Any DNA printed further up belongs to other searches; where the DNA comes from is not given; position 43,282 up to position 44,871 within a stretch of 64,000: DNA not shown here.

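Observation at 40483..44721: Operon of six tandem VirB2/TrbC-like T4SS-pilin paralogs headed by an orphan solute-binding-protein-like lipoprotein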

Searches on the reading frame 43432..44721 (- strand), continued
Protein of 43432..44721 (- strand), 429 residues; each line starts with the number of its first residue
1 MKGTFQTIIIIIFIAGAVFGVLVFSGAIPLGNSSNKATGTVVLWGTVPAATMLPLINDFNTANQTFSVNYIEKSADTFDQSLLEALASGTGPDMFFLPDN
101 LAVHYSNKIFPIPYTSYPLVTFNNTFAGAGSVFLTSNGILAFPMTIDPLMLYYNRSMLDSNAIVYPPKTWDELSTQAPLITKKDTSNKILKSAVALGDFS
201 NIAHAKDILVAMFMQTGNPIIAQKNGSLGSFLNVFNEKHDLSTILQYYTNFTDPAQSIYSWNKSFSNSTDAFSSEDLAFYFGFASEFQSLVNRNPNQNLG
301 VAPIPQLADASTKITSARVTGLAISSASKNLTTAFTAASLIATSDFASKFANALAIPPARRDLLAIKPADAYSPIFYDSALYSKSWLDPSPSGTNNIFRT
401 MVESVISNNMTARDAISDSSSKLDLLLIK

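Call 43: find_encoding_contigs(protein=P0337, flank=10000, max_places=1)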
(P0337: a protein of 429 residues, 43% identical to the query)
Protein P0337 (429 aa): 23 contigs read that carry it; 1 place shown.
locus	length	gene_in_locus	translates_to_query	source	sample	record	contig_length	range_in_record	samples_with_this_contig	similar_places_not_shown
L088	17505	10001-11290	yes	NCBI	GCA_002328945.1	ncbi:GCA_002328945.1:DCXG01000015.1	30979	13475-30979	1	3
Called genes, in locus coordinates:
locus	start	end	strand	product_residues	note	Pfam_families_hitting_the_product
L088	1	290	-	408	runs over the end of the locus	PF00091:Tubulin, PF12327:FtsZ_C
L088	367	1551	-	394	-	PF11104:PilM_2, PF02491:SHS2_FTSA, PF14450:FtsA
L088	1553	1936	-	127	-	PF02130:YbeY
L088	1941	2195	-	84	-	-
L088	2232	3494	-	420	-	PF03129:HGTP_anticodon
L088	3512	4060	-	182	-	PF10502:Peptidase_S26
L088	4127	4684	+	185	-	PF01195:Pept_tRNA_hydro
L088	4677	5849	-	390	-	PF21543:CvfB_2nd (faint), PF23459:S1_RRP5 (faint), PF00575:S1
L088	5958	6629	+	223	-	PF13483:Lactamase_B_3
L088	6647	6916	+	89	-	-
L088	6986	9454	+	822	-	PF00521:DNA_topoisoIV, PF03989:DNA_gyraseA_C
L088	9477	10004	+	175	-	PF01209:Ubie_methyltran, PF01269:Fibrillarin (weak), PF01135:PCMT (weak), PF06325:PrmA, PF13847:Methyltransf_31, PF08241:Methyltransf_11, PF08242:Methyltransf_12, PF13649:Methyltransf_25, +1 more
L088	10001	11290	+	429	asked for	PF13416:SBP_bac_8, PF01547:SBP_bac_1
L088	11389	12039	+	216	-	PF18895:T4SS_pilin (weak)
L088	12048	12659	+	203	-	PF18895:T4SS_pilin (weak)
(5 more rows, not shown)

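Call 44: find_encoding_contigs(protein=P0292, flank=10000, max_places=1)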
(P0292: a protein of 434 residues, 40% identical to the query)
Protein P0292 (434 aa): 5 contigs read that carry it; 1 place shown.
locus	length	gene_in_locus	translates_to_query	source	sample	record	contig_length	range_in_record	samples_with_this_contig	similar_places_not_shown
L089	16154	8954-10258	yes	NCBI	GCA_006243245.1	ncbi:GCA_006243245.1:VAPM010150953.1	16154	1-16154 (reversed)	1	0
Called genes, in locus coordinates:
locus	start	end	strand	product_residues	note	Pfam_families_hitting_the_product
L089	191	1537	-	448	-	PF13393:tRNA-synt_His, PF00587:tRNA-synt_2b, PF03129:HGTP_anticodon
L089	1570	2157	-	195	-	PF10502:Peptidase_S26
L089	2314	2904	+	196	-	PF01195:Pept_tRNA_hydro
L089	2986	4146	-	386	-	PF00575:S1 (weak), PF21543:CvfB_2nd (faint), PF21710:Spt6_S1 (faint), PF23459:S1_RRP5 (faint), PF00575:S1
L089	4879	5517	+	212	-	PF13483:Lactamase_B_3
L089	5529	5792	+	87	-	-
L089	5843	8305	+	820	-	PF00521:DNA_topoisoIV, PF03989:DNA_gyraseA_C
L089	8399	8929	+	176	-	PF01209:Ubie_methyltran, PF01728:FtsJ (weak), PF02475:TRM5-TYW2_MTfase (weak), PF05175:MTS, PF13847:Methyltransf_31, PF08241:Methyltransf_11, PF08242:Methyltransf_12 (weak), PF13649:Methyltransf_25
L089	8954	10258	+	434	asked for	PF01547:SBP_bac_1, PF13416:SBP_bac_8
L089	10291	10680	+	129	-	PF18895:T4SS_pilin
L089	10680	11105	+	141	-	PF04956:TrbC (weak), PF18895:T4SS_pilin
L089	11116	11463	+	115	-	PF18895:T4SS_pilin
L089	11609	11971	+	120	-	PF18895:T4SS_pilin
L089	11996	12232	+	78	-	PF18895:T4SS_pilin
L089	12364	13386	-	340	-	PF16656:Pur_ac_phosph_N (faint)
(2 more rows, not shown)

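Call 45: find_encoding_contigs(protein=P0308, flank=10000, max_places=1)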
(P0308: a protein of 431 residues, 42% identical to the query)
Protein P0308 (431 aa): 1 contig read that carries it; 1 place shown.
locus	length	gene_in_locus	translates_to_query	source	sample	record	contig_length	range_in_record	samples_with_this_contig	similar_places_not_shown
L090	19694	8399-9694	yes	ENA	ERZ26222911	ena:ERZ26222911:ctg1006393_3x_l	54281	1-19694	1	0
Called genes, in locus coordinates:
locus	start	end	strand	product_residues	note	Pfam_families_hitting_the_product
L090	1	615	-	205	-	?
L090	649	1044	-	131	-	PF10502:Peptidase_S26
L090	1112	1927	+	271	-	PF01195:Pept_tRNA_hydro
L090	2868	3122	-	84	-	-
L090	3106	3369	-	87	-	-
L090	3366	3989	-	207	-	-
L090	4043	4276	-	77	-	-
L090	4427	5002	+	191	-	PF13483:Lactamase_B_3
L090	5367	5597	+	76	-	PF00521:DNA_topoisoIV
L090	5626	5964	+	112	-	PF00521:DNA_topoisoIV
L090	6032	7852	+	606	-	PF00521:DNA_topoisoIV, PF03989:DNA_gyraseA_C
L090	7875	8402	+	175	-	PF01135:PCMT (weak), PF01209:Ubie_methyltran, PF01269:Fibrillarin, PF05175:MTS (faint), PF13847:Methyltransf_31, PF08241:Methyltransf_11, PF08242:Methyltransf_12, PF13649:Methyltransf_25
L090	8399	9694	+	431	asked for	PF01547:SBP_bac_1, PF13416:SBP_bac_8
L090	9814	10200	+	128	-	PF04956:TrbC, PF18895:T4SS_pilin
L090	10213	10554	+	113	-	PF18895:T4SS_pilin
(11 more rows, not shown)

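Call 47: search_solved_structures(query=A2, max_evalue=0.001, show_alignments=1)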
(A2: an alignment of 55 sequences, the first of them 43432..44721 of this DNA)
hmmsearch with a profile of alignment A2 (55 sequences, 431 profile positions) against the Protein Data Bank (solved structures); distinct sequences matched with E-value up to 0.001: 508 (the best 60 are shown).
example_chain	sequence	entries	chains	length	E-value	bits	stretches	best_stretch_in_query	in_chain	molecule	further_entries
4r9f_A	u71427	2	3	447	1.6e-24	89.6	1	11-428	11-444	MBP1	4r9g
4qrz_A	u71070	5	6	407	6.9e-19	71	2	40-185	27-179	ABC-TYPE SUGAR TRANSPORTER | ABC transporter, substrate binding protein (Sugar)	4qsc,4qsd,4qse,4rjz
8jbg_B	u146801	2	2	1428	1.1e-18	70.4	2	32-186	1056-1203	Neuromedin-K receptor (NK3R-pFastbac1) | NK3R-pFastbac1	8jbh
1eu8_A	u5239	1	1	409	3.4e-18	68.8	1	53-185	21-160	TREHALOSE/MALTOSE BINDING PROTEIN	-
9vus_A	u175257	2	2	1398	5.2e-18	68.2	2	34-186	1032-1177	Soluble cytochrome b562,2-oxoglutarate receptor 1,Soluble cytochrome b562,2-oxoglutarate r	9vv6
5ci5_A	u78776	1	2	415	4.2e-17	65.2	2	37-185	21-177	Extracellular solute-binding protein family 1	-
5ysb_A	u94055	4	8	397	1.5e-16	63.4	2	34-185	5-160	Lin1841 protein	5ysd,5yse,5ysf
3jzj_A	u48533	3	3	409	1.6e-14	56.6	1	31-184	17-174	Acarbose/maltose binding protein GacH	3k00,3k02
5u2p_A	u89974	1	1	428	3e-14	55.7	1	273-368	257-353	Sugar ABC transporter substrate-binding protein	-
3k01_A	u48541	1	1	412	4.2e-14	55.3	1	35-184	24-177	Acarbose/maltose binding protein GacH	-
7nbz_A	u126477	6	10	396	4.9e-14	55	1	130-187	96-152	Sulfoquinovosyl binding protein | Sulfoquinovosyl glycerol-binding protein SmoF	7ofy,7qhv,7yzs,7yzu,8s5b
8art_A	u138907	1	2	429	6.3e-14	54.7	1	18-182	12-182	Putative secreted maltose-binding protein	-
4g68_B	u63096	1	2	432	1.4e-13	53.5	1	27-183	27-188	ABC transporter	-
4g68_A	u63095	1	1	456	1.9e-13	53.1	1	27-183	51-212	ABC transporter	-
3uor_A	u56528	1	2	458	2.7e-13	52.6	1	36-183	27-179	ABC transporter sugar binding protein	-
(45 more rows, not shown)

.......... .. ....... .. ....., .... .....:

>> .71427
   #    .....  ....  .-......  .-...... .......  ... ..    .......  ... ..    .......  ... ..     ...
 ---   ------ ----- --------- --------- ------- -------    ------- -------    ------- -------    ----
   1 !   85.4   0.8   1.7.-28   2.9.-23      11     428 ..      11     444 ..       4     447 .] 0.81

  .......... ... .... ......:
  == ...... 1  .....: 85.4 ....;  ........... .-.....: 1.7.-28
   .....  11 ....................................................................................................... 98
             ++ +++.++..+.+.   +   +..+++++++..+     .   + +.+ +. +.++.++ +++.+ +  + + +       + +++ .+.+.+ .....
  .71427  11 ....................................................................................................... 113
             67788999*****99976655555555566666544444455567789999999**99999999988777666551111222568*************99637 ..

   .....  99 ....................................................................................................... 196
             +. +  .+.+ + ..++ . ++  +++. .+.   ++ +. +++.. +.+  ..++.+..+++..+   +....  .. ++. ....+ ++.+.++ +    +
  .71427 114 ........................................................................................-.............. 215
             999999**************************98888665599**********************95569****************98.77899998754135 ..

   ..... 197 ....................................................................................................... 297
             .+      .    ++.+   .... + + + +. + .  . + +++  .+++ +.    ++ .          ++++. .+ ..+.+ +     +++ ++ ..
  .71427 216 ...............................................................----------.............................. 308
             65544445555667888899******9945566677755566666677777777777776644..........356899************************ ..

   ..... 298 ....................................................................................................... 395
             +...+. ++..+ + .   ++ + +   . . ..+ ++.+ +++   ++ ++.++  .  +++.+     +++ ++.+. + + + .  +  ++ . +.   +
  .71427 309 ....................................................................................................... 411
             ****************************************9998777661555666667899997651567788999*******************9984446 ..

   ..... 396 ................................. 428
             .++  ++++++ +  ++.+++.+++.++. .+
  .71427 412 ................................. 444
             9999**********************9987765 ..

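Call 55: predict_structure(alignment_id=A3)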
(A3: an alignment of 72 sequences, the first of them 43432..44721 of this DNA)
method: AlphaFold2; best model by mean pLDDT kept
length: 429 residues; sequences in the alignment: 72
mean_pLDDT: 92.4   pTM: 0.86
mean pLDDT of the five models: 92.4, 91.7, 91.1, 90.8, 90.8
residues with pLDDT >= 90: 354; 70-90: 60; 50-70: 8; < 50: 7
segments of 3 or more residues with pLDDT < 50: 28-34
pLDDT, mean of each block of 10 residues (from residue 1): 81 87 61 62 97 97 94 95 89 95 93 95 96 94 98 97 96 97 92 96 97 91 87 81 96 95 92 97 97 95 94 93 95 95 96 96 94 96 94 96 97 96 90
secondary structure, 60 per line:
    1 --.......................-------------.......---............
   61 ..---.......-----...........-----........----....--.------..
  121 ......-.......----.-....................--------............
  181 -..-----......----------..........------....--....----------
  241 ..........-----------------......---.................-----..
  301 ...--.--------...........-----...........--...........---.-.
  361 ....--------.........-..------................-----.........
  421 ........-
elements in order: H3-25 E39-45 H49-62 E66-72 H78-88 E94-98 H119-125 H128-133 E141-154 H155-160 H170-180 E189-194 H205-214 E221-224 E227-230 H241-250 H268-273 E277-283 H284-293 E299-303 E315-325 H331-341 H344-354 H361-364 H373-381 H391-406 H412-428

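Call 57: fold_search(model_id=the predicted structure, library=pdb)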
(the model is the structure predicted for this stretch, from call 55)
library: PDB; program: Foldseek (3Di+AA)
matches with E <= 10: 1676; with E <= 0.001: 1173
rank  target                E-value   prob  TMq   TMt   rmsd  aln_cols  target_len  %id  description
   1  5f7v_A                4.5e-22  1.00  0.66  0.72   4.9       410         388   17  ABC substrate-binding protein Lmo0181 from Listeria monocytogenes in complex with cycloalternan (released 2016-09-07)
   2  4qsd_A                8.6e-22  1.00  0.65  0.71   5.7       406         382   18  Crystal structure of atu4361 sugar transporter from Agrobacterium Fabrum C58, target efi-510558, with bound sucrose (released 2014-08-06)
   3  2zyo_A                1.1e-21  1.00  0.72  0.79   4.0       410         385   16  Crystal structure of cyclo/maltodextrin-binding protein complexed with maltotetraose (released 2009-03-31)
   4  5ci5_B                1.9e-21  1.00  0.64  0.69   5.8       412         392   21  Crystal Structure of an ABC transporter Solute Binding Protein from Thermotoga Lettingae TMO (Tlet_1705, TARGET EFI-51 (released 2015-07-22)
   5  4rjz                  3.9e-21  1.00  0.73  0.81   3.8       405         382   18  Crystal structure of ATU4361 sugar transporter from Agrobacterium fabrum C58, target EFI-510558, an open conformation (released 2014-11-05)
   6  4qrz_A                8.3e-21  1.00  0.64  0.71   5.6       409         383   18  Crystal structure of sugar transporter atu4361 from agrobacterium fabrum c58, target efi-510558, with bound maltotrios (released 2014-07-16)
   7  6dts_B                1.2e-20  1.00  0.65  0.73   5.0       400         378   18  Maltotetraose bound T. maritima MalE2 (released 2018-09-19)
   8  3jzj_A                1.4e-20  1.00  0.66  0.72   5.5       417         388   17  Crystal structures of the GacH receptor of Streptomyces glaucescens GLA.O in the unliganded form and in complex with a (released 2010-02-16)
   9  6dts_A                1.6e-20  1.00  0.65  0.72   5.0       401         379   17  Maltotetraose bound T. maritima MalE2 (released 2018-09-19)
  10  2ghb_A                1.7e-20  1.00  0.70  0.79   3.9       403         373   17  Thermotoga maritima maltotriose binding protein, ligand free form (released 2007-02-06)
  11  1eu8_A                2.0e-20  1.00  0.64  0.67   5.6       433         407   18  STRUCTURE OF TREHALOSE MALTOSE BINDING PROTEIN FROM THERMOCOCCUS LITORALIS (released 2001-03-14)
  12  4r9g_A                2.7e-20  1.00  0.65  0.70   5.7       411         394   16  CpMnBP1 with Mannotriose Bound (released 2014-10-29)
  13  3w15_C                3.0e-20  1.00  0.66  0.72  10.0       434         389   16  Structure of peroxisomal targeting signal 2 (PTS2) of Saccharomyces cerevisiae 3-ketoacyl-CoA thiolase in complex with (released 2013-07-03)
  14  6dtt_A                3.4e-20  1.00  0.69  0.78   4.3       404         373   18  Apo T. maritima MalE2 (released 2018-09-19)
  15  5v6y_B                3.6e-20  1.00  0.61  0.49   6.4       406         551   16  Crystal structure of the human CLR:RAMP1 extracellular domain heterodimer with bound high-affinity and altered selecti (released 2018-01-31)
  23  4r9f_A                6.0e-20  1.00  0.65  0.68   5.4       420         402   16  CpMnBP1 with Mannobiose Bound (released 2014-10-29)
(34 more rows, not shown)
